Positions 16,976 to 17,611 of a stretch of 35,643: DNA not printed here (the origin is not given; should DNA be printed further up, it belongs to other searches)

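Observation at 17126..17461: Accessory-island regulator fusing a SinR/XRE-type HTH to a Spo0E-like phosphatase motif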

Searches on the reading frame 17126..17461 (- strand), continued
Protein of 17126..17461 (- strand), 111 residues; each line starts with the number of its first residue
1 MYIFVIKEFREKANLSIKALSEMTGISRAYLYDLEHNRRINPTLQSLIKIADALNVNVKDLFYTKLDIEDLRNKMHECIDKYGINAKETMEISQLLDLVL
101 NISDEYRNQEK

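Call 31: fold_search(model_id=the predicted structure, library=pdb)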
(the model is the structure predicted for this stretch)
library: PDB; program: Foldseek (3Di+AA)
matches with E <= 10: 495; with E <= 0.001: 1
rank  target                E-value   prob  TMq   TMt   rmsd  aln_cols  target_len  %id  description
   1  2xiu_B                9.2e-04  1.00  0.55  0.92   1.1        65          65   35  High resolution structure of MTSL-tagged CylR2. (released 2011-02-09)
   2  1utx_A                1.0e-03  1.00  0.56  0.91   1.2        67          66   34  Regulation of Cytolysin Expression by Enterococcus faecalis: Role of CylR2 (released 2004-09-16)
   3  1b0n_A                1.1e-03  1.00  0.51  0.55  14.1       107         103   28  SINR PROTEIN/SINI PROTEIN COMPLEX (released 1999-01-13)
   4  9a7f_A                1.2e-03  1.00  0.47  0.39  14.9       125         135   18  Integrative model of RGHR-DLDH1 by crosslinking MS and deep learning (released 2024-09-18)
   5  2xiu_A                1.9e-03  1.00  0.56  0.91   1.3        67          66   34  High resolution structure of MTSL-tagged CylR2. (released 2011-02-09)
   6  6jq1_B                3.0e-03  1.00  0.48  0.41  12.9       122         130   24  Crystal Structure of DdrO from Deinococcus geothermalis (released 2019-08-28)
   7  7t5u                  4.3e-03  1.00  0.46  0.75   1.2        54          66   31  Structure of E. coli MS115-1 CapH N-terminal domain (released 2022-09-14)
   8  8ezt_B                4.3e-03  1.00  0.45  0.69   3.9        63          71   28  Crystal structure of HipB(Lp) from Legionella pneumophila (released 2023-09-27)
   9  3ivp_C                4.5e-03  1.00  0.46  0.46  14.3       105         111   25  The structure of a possible transposon-related DNA-binding protein from Clostridium difficile 630. (released 2009-09-22)
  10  6rnz_A                5.4e-03  1.00  0.46  0.76   1.3        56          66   41  Crystal structure of the N-terminal HTH DNA-binding domain of the essential repressor DdrO from radiation-resistant De (released 2019-10-09)
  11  3ivp_D                5.4e-03  1.00  0.46  0.45  13.9       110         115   23  The structure of a possible transposon-related DNA-binding protein from Clostridium difficile 630. (released 2009-09-22)
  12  1y7y_B                7.5e-03  1.00  0.48  0.80   1.0        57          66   32  High-resolution crystal structure of the restriction-modification controller protein C.AhdI from Aeromonas hydrophila (released 2005-02-22)
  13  2b5a_A                7.5e-03  1.00  0.48  0.67   1.2        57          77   26  C.BclI, Control Element of the BclI Restriction-Modification System (released 2006-01-03)
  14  6rnx_A                7.5e-03  1.00  0.47  0.42   9.0        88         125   31  Crystal structure of the essential repressor DdrO from radiation-resistant Deinococcus bacteria (Deinococcus deserti) (released 2019-10-09)
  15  6jq1_A                7.5e-03  1.00  0.46  0.40  12.9       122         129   23  Crystal Structure of DdrO from Deinococcus geothermalis (released 2019-08-28)
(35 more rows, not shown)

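Call 43: search_protein_families(library=pfam, proteins=[L010:2520-2954:+, L010:2958-3341:+], max_evalue=0.1)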
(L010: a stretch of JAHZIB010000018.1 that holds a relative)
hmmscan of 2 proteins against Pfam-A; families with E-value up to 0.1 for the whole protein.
L010:2520-2954:+ (145 aa): 1 family
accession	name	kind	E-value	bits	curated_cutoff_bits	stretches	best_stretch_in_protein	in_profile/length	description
PF07451.17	SpoVAD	-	3.2e-63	213.9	22.1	1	1-141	189-329/329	Stage V sporulation protein AD (SpoVAD)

L010:2958-3341:+ (128 aa): 1 family
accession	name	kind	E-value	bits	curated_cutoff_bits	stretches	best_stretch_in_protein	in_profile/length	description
PF03862.18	SpoVAC_SpoVAEB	-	1.2e-32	113.1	25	1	12-120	2-117/117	SpoVAC/SpoVAEB sporulation membrane protein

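Call 65: find_encoding_contigs(protein=window:17126-17461:-, flank=10000, max_places=4)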
Protein window:17126-17461:- (111 aa): 2 contigs read that carry it; 2 places shown.
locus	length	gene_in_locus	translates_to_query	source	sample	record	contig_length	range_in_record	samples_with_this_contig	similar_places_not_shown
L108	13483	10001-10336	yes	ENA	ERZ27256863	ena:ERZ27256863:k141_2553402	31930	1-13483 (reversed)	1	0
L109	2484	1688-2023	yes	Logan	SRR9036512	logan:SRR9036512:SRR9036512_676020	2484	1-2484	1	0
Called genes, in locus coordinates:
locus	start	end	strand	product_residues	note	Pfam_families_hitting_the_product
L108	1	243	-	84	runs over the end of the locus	-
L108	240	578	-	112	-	-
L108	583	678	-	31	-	-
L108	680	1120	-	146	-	-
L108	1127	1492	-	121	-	-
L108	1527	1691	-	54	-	-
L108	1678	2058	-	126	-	PF05866:RusA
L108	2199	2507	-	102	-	-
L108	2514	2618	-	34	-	-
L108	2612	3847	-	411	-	PF00772:DnaB (weak), PF03796:DnaB_C, PF06745:ATPase (weak), PF13481:AAA_25 (weak)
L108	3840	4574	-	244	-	-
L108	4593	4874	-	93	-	-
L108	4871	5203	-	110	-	-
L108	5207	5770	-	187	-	PF27148:Slr1353_N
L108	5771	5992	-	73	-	-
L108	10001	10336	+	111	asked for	PF01381:HTH_3, PF12844:HTH_19, PF13443:HTH_26, PF13560:HTH_31 (weak), PF09388:SpoOE-like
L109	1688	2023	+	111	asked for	PF01381:HTH_3, PF12844:HTH_19, PF13443:HTH_26, PF13560:HTH_31 (weak), PF09388:SpoOE-like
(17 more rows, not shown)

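Call 66: find_encoding_contigs(protein=P0002, flank=10000, max_places=3)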
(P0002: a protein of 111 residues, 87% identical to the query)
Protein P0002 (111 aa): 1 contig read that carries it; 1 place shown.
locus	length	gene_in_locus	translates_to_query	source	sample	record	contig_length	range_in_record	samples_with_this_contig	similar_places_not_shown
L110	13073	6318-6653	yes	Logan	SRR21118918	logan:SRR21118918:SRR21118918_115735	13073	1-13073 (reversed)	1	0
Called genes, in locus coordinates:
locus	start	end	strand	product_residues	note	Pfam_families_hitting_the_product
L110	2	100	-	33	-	?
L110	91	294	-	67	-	-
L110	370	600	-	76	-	-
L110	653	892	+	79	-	-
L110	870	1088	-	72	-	-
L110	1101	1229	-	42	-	-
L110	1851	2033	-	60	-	PF12844:HTH_19, PF01381:HTH_3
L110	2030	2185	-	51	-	-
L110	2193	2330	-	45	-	-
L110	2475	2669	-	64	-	PF12844:HTH_19 (weak), PF01381:HTH_3 (weak)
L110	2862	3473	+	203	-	PF01381:HTH_3, PF12844:HTH_19, PF13443:HTH_26 (weak), PF00717:Peptidase_S24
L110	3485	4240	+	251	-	PF02452:PemK_toxin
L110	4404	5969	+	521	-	PF00239:Resolvase, PF07508:Recombinase, PF13408:Zn_ribbon_recom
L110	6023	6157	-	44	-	-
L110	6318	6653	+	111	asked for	PF01381:HTH_3, PF12844:HTH_19, PF13443:HTH_26, PF13560:HTH_31 (weak), PF09388:SpoOE-like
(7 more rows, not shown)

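Call 71: search_protein_families(library=padloc, proteins=[window:17126-17461:-], max_evalue=0.01)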
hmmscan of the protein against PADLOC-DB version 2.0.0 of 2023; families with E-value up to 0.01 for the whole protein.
window:17126-17461:- (111 aa): 14 families
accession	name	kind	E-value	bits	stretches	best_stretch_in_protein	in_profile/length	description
PDLC02926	HTH_VI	-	1.3e-13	49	1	5-77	5-75/92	-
PDLC04142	capH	-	9.8e-09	34.2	1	6-61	11-65/103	capH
PDLC03665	Control_protein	-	7.7e-08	30.5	1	6-62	13-69/77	control protein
PDLC03671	Control_protein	-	8.4e-08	30.3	1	6-62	19-74/84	control protein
PDLC03954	RmrA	-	2.7e-05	21.3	1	6-67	15-74/380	-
PDLC03664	Control_protein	-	9.9e-05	20.7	1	6-62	18-73/74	control protein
PDLC03944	RmrA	-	0.00016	18.9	1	7-65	12-68/384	-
PDLC04133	mad1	-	0.00019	19.7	1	12-74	3-53/60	mads_1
PDLC03947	RmrA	-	0.00052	17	1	6-69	16-77/383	-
PDLC03666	Control_protein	-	0.00055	18.3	1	8-62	13-66/77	control protein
PDLC03949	RmrA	-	0.0006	16.8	1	10-73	11-71/363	-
PDLC03946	RmrA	-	0.0022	14.8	1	9-74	10-72/357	-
PDLC03668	Control_protein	-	0.0038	15.7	1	4-63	11-67/79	control protein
PDLC03536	REase_II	-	0.0043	14.7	1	9-66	18-74/237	Type II restriction enzyme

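Call 73: find_encoding_contigs(protein=P0049, flank=10000, max_places=3)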
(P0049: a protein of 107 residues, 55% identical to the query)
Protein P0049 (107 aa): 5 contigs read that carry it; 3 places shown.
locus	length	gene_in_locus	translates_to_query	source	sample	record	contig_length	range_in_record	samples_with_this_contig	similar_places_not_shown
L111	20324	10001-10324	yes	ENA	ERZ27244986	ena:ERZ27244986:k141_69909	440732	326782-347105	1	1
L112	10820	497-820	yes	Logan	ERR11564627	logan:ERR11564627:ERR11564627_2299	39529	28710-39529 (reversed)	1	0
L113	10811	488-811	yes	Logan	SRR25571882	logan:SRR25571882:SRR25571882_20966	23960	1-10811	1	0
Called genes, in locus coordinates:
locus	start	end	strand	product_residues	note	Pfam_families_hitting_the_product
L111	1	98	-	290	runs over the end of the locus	PF01702:TGT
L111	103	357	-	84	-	PF01702:TGT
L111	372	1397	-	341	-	PF02547:Queuosine_synth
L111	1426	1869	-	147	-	-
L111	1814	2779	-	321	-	-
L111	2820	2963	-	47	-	PF06107:DUF951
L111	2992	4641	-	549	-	PF00749:tRNA-synt_1c, PF19269:Anticodon_2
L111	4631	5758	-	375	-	PF01636:APH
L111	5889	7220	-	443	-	-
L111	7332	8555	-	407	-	PF00155:Aminotran_1_2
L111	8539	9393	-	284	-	PF01678:DAP_epimerase, PF02567:PhzC-PhzF (weak), PF01678:DAP_epimerase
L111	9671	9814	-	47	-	-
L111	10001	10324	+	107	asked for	PF01381:HTH_3, PF12844:HTH_19, PF13443:HTH_26, PF09388:SpoOE-like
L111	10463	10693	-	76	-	PF10049:DUF2283 (weak)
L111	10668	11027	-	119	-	-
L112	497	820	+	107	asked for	PF01381:HTH_3, PF12844:HTH_19, PF13443:HTH_26, PF09388:SpoOE-like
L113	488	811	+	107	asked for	PF01381:HTH_3, PF12844:HTH_19, PF13443:HTH_26, PF09388:SpoOE-like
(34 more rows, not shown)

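Call 74: find_encoding_contigs(protein=P0024, flank=10000, max_places=2)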
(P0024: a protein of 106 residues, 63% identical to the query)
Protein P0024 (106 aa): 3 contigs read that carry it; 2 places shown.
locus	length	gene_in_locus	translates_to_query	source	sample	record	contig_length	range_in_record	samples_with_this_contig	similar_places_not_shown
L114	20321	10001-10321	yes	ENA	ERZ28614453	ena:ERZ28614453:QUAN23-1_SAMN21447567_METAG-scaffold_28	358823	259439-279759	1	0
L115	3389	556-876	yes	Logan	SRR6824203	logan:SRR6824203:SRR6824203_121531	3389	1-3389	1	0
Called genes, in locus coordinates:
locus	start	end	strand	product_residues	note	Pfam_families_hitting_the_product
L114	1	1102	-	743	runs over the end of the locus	PF17764:PriA_3primeBD, PF00270:DEAD, PF04851:ResIII, PF05970:PIF1 (faint), PF18319:Zn_ribbon_PriA, PF00271:Helicase_C (weak), PF18074:PriA_C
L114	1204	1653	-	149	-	-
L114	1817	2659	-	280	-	PF02481:DNA_processg_A, PF18306:LDcluster4 (faint)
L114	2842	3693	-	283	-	PF00763:THF_DHG_CYH, PF02882:THF_DHG_CYH_C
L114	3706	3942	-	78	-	-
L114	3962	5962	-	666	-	PF22745:Nlig-Ia, PF01653:DNA_ligase_aden, PF03120:OB_DNA_ligase, PF03119:DNA_ligase_ZBD, PF12826:HHH_2, PF14520:HHH_5 (weak), PF00533:BRCT, PF12738:PTCB-BRCT (weak), +1 more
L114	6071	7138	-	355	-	PF01321:Creatinase_N, PF00557:Peptidase_M24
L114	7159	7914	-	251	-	PF01478:Peptidase_A24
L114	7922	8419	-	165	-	PF09419:PGP_phosphatase, PF13419:HAD_2 (weak), PF00702:Hydrolase, PF13242:Hydrolase_like (weak)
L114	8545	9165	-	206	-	-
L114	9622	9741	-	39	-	-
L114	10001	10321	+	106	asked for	PF01381:HTH_3, PF12844:HTH_19, PF13413:HTH_25 (weak), PF13443:HTH_26, PF09388:SpoOE-like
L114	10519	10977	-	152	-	PF13470:PIN_3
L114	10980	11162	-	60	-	-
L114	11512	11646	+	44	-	-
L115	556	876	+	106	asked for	PF01381:HTH_3, PF12844:HTH_19, PF13413:HTH_25 (weak), PF13443:HTH_26, PF09388:SpoOE-like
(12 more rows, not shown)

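Call 77: search_dna_similar(query=window:17129-17461:-, collection=phages, mode=protein, max_evalue=0.001, max_rows=25)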
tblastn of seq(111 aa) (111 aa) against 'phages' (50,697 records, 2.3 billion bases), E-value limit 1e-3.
Records with a match: 21; places in all: 24; records where one place covers at least 80% of the query: 6.
Best place of each record, by identity: <60% 21.
By first word of the organism name: Bacteriophage 6; Clostridium 6; Geobacillus 3; Thermoanaerobacterium 2; Clostridioides 1; Solobacterium 1; Streptococcus 1; Salmonella 1.
By host as written in the record: - 7; Clostridium difficile 4; Thermoanaerobacterium saccharolyticum JW/SL-YS485 2; Geobacillus stearothermophilus 2184 2; Clostridioides difficile LCUS 0508 1; Solobacterium moorei 1; Clostridium perfringens 1; Geobacillus thermodenitrificans 1; and 2 more.
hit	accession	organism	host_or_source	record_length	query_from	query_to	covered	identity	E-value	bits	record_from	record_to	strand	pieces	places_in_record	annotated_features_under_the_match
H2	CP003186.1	Thermoanaerobacterium phage THSA-485A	Thermoanaerobacterium saccharolyticum ...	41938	6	85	72%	42.5%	3e-10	61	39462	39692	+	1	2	transcriptional regulator, XRE family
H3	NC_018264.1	Thermoanaerobacterium phage THSA-485A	Thermoanaerobacterium saccharolyticum ...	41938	6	85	72%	42.5%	3e-10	61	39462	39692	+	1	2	transcriptional regulator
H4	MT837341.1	Bacteriophage sp.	human fecal samples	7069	6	109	94%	32.7%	3e-5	47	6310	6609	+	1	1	record has no annotation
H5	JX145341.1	Clostridium phage phiMMP02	Clostridium difficile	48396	5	108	94%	29.1%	3e-4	44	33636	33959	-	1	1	lambda repressor-like DNA-binding protein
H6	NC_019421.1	Clostridium phage phiMMP02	Clostridium difficile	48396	5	108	94%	29.1%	3e-4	44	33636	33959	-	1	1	helix-turn-helix domain-containing protein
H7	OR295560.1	Clostridioides phage phiCD508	Clostridioides difficile LCUS 0508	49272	5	108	94%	29.1%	3e-4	44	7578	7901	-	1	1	transcriptional regulator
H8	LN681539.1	Clostridium phage phiCD505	Clostridium difficile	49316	5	108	94%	29.1%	3e-4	44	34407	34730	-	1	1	conserved protein of unknown function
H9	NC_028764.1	Clostridium phage phiCD505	Clostridium difficile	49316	5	108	94%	29.1%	3e-4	44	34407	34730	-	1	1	helix-turn-helix domain-containing protein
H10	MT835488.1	Bacteriophage sp.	human fecal samples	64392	1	62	56%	45.2%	3e-6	50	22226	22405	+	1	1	record has no annotation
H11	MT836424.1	Bacteriophage sp.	human fecal samples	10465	1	62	56%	45.2%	1e-5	48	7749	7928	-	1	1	record has no annotation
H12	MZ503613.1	Solobacterium phage SMO_1P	Solobacterium moorei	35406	4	62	53%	42.4%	1e-6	51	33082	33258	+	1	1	none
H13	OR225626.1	Clostridium phage LPCPA58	-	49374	5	56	47%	45.3%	3e-4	44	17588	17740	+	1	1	hypothetical protein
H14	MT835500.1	Bacteriophage sp.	human fecal samples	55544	6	62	51%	40.4%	5e-4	43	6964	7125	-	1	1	record has no annotation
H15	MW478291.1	Clostridium phage phiCp-D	Clostridium perfringens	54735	6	61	50%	39.3%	5e-4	43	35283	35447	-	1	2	repressor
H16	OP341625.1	Geobacillus phage vB_GthS_PK2.1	Geobacillus thermodenitrificans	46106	6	67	56%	35.5%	2e-5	47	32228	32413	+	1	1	XRE family transcriptional regulator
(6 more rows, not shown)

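Call 79: get_annotated_region(hit=H6, flank=4000)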
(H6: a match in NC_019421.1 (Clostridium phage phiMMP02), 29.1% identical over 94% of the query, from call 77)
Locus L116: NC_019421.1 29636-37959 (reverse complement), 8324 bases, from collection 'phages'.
description: Clostridium phage phiMMP02, complete genome.
organism: Clostridium phage phiMMP02 (NCBI taxid 1204534)
taxonomy: Viruses; Duplodnaviria; Heunggongvirae; Uroviricota; Caudoviricetes; Colneyvirus; Colneyvirus MMP02
host: Clostridium difficile; source: human fecal sample; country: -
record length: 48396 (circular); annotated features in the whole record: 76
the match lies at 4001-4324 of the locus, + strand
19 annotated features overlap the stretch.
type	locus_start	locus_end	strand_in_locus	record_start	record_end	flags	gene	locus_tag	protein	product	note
CDS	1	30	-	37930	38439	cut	-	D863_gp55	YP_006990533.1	siphovirus Gp157 family protein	-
CDS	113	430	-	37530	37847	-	-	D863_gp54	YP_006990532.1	hypothetical protein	-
CDS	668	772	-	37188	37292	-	-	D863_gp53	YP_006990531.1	hypothetical protein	-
CDS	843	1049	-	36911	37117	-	-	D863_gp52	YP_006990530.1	hypothetical protein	-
CDS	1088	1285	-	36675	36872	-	-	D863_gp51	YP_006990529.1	helix-turn-helix transcriptional regulator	-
CDS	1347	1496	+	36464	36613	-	-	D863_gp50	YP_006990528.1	hypothetical protein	-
CDS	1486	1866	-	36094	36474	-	-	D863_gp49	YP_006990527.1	hypothetical protein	-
CDS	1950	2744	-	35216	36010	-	-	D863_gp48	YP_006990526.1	anti-repressor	-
CDS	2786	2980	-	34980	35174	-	-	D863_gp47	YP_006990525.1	helix-turn-helix transcriptional regulator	-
CDS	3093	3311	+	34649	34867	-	-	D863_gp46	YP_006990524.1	transcriptional regulator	-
CDS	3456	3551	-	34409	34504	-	-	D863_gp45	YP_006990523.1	hypothetical protein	-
CDS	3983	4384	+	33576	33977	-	-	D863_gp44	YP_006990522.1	helix-turn-helix domain-containing protein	-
CDS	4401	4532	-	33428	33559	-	-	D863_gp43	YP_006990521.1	hypothetical protein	-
CDS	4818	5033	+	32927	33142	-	-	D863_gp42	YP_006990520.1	helix-turn-helix domain-containing protein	-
CDS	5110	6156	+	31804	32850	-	-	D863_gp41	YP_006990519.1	integrase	-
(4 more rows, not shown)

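Call 83: get_annotated_region(hit=H4, flank=600)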
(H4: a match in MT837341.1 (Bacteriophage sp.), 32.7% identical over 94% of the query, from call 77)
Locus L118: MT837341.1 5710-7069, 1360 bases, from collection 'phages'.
description: UNVERIFIED: Bacteriophage sp. clone scaffold_4528 genomic sequence.
organism: Bacteriophage sp. (NCBI taxid 38018)
taxonomy: Viruses
host: -; source: human fecal samples; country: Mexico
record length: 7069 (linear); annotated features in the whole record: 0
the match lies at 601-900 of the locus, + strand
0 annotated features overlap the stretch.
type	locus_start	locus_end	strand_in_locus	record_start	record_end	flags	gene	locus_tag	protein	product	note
